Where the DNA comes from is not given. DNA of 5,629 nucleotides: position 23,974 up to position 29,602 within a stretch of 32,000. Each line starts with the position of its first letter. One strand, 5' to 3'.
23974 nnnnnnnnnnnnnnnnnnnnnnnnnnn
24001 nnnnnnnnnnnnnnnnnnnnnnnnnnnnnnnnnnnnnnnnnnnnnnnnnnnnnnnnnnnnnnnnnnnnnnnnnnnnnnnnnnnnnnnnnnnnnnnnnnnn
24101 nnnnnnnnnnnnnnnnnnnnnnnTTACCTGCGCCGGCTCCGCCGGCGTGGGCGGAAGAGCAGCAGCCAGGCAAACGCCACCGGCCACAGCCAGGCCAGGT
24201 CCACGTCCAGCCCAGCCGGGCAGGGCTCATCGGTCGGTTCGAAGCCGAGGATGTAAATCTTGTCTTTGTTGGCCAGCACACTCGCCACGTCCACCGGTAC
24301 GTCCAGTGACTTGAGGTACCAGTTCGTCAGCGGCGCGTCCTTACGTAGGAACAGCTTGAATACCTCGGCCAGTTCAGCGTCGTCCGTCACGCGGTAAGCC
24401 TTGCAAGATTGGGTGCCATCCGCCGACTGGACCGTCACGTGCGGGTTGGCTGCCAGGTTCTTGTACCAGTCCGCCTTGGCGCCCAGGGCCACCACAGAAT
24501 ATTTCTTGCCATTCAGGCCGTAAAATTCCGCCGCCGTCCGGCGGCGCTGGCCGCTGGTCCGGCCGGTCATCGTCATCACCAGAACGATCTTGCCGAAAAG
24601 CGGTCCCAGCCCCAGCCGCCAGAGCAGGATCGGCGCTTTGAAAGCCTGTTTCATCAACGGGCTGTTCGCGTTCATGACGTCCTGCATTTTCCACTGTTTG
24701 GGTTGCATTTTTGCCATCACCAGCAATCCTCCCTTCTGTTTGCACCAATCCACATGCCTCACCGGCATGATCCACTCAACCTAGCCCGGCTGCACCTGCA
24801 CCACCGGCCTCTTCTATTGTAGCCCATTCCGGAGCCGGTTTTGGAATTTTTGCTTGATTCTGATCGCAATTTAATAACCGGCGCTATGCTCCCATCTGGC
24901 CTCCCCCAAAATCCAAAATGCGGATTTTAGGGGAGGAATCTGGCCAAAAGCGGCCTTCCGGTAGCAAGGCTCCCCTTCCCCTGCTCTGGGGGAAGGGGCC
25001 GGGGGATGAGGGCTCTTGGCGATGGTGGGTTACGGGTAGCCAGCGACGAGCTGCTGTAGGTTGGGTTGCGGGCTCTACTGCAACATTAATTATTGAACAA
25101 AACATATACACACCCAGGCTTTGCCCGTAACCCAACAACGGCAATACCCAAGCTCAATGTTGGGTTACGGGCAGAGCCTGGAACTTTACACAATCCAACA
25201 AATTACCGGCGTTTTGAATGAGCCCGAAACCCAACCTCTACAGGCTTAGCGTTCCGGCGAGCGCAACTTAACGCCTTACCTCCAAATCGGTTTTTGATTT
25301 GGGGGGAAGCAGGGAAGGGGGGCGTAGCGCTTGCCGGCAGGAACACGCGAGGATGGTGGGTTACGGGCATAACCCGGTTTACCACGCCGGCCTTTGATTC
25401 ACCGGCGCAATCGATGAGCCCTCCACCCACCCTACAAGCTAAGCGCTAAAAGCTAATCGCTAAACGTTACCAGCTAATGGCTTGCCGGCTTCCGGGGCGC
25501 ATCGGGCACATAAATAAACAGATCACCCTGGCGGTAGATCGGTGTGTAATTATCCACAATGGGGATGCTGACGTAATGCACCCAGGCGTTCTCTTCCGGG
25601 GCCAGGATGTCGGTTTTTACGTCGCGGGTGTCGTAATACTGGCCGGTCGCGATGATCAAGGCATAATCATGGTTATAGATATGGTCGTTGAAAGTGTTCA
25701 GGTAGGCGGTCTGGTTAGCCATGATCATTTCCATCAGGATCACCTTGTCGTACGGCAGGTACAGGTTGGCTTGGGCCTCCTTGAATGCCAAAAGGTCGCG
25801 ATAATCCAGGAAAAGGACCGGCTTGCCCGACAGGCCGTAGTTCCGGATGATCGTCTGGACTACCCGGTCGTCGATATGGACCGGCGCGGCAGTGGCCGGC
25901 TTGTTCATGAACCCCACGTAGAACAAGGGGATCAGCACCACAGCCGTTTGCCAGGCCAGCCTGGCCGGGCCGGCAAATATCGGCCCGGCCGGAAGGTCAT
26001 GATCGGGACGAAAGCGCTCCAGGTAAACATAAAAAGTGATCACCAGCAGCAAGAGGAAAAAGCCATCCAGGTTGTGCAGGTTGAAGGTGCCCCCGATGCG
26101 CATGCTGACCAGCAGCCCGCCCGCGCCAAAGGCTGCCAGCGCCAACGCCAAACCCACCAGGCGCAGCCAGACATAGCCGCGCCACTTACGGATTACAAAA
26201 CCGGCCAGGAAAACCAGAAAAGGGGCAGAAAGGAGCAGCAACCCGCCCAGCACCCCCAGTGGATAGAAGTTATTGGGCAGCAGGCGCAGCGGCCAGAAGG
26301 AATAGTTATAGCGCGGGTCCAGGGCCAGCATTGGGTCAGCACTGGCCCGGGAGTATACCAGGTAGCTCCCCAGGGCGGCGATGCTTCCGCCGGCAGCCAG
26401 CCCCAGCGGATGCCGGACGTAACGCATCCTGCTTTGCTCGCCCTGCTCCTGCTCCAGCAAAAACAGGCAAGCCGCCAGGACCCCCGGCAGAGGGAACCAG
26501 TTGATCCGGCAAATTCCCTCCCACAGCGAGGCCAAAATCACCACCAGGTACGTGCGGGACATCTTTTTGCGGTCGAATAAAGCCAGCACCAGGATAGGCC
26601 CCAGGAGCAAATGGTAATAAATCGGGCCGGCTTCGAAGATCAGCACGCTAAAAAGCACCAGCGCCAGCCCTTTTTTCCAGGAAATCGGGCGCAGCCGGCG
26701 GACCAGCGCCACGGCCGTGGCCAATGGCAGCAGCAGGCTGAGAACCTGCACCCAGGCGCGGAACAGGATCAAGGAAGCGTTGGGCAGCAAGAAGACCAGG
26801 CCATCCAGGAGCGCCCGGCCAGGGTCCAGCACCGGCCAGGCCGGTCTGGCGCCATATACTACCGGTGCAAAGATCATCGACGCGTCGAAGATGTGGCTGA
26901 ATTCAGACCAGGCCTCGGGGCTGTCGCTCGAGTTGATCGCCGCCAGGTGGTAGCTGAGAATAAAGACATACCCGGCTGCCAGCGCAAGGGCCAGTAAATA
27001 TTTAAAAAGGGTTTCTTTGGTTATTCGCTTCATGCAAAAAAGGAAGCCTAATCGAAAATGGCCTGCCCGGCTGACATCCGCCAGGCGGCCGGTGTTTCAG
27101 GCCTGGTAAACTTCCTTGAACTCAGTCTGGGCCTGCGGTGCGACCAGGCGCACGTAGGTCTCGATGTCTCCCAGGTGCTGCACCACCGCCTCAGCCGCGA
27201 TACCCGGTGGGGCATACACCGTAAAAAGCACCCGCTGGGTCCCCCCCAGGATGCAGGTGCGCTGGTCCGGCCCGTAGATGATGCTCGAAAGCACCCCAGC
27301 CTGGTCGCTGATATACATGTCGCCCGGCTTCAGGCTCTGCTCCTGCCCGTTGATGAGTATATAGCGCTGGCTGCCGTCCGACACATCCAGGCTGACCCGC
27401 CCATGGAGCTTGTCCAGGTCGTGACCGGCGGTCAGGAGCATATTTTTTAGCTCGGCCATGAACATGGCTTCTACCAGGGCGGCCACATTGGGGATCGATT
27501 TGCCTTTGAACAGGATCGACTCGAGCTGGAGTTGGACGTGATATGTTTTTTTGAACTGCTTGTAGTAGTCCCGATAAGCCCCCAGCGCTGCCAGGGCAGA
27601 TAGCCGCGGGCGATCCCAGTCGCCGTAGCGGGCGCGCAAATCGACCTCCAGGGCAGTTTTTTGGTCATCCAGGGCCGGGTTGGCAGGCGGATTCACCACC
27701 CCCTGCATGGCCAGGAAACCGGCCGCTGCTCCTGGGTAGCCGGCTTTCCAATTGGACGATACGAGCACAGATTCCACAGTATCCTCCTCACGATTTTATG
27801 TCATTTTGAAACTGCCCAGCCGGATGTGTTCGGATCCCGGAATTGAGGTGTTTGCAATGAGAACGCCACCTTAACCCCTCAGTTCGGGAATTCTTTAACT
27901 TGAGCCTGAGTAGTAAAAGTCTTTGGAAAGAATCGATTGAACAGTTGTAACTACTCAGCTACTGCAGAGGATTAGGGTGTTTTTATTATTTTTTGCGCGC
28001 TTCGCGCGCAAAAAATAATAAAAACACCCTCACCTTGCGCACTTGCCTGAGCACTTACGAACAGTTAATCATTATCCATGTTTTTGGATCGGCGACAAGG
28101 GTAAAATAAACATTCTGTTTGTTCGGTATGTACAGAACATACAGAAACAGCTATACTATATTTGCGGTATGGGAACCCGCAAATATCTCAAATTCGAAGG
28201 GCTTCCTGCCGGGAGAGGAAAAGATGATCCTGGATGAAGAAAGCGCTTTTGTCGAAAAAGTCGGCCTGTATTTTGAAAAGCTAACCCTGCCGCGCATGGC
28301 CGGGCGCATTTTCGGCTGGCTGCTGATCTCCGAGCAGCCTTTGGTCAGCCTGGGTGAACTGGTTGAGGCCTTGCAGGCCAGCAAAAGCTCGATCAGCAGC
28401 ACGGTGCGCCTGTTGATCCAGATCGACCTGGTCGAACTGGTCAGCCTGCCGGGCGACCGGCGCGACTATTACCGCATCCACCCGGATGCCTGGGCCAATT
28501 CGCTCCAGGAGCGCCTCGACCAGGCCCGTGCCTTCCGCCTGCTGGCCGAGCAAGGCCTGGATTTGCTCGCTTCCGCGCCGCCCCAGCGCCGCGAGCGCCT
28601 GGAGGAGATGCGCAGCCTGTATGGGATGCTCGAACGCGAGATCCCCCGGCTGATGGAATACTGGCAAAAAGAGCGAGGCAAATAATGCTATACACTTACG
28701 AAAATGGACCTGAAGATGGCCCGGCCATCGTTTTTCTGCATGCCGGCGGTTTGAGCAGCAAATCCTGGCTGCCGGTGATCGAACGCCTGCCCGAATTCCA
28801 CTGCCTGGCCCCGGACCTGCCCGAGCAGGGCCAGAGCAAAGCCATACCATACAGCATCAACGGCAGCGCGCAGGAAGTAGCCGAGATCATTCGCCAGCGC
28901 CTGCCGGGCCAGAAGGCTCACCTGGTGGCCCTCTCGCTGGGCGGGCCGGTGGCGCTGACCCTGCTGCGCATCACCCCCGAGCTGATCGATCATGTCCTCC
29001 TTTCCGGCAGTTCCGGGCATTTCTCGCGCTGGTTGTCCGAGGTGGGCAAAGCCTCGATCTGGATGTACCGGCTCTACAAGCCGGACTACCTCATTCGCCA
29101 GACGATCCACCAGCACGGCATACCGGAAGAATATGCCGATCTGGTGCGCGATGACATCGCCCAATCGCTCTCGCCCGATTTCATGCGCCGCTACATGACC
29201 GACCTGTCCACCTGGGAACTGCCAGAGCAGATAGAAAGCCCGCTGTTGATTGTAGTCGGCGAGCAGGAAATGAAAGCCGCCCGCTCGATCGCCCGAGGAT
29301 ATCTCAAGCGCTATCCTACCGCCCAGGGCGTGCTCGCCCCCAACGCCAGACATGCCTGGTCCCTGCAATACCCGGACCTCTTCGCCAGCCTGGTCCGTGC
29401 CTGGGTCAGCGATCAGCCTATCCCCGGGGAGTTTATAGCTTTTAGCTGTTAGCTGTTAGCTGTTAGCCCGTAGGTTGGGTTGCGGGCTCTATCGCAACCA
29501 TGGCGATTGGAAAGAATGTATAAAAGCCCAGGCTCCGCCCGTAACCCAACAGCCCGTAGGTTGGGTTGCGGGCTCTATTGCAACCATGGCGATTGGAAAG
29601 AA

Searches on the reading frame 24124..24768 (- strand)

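Call 12: search_protein_families(library=pfam, proteins=[window:24124-24768:-], max_evalue=0.01)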
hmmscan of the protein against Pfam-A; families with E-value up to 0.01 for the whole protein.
window:24124-24768:- (214 aa): 1 family
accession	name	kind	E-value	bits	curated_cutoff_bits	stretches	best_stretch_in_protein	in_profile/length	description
PF04075.20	F420H2_quin_red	-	2.2e-13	50.9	22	1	59-146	22-111/130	F420H(2)-dependent quinone reductase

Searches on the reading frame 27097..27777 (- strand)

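Call 12: search_protein_families(library=pfam, proteins=[window:27097-27777:-], max_evalue=0.01)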
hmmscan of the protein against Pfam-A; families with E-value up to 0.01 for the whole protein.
window:27097-27777:- (226 aa): 1 family
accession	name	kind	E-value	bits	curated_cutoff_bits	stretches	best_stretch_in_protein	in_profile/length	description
PF03483.22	B3_4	-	3.3e-08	33.8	29.3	1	72-191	10-128/174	B3/4 domain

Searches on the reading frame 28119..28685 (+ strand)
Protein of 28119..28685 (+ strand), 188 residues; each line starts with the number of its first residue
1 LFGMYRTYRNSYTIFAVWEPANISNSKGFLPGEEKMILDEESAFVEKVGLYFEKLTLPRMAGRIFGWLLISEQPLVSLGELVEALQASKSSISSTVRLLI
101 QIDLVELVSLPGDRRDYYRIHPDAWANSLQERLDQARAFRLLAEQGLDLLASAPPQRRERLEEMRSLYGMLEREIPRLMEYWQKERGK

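Call 12: search_protein_families(library=pfam, proteins=[window:28119-28685:+], max_evalue=0.01)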
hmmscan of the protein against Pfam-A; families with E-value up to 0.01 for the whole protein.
window:28119-28685:+ (188 aa): 2 families
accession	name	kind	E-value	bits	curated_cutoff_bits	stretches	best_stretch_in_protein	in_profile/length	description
PF12802.13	MarR_2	-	9.1e-09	35.8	27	1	57-115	3-60/61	MarR family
PF01047.28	MarR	-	0.00028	21.1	24.6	1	69-115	11-57/59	MarR family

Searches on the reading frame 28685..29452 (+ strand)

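Call 12: search_protein_families(library=pfam, proteins=[window:28685-29452:+], max_evalue=0.01)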
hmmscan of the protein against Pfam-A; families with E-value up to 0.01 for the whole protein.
window:28685-29452:+ (255 aa): 3 families
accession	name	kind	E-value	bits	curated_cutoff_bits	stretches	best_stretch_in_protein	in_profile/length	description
PF12697.13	Abhydrolase_6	-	1.7e-17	65.3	26.3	1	15-235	1-216/217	Alpha/beta hydrolase family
PF00561.26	Abhydrolase_1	-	6e-17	62.5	25.8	1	13-115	1-108/245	alpha/beta hydrolase fold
PF12146.15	Hydrolase_4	-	5.7e-05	23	27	1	62-223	62-232/239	Serine aminopeptidase, S33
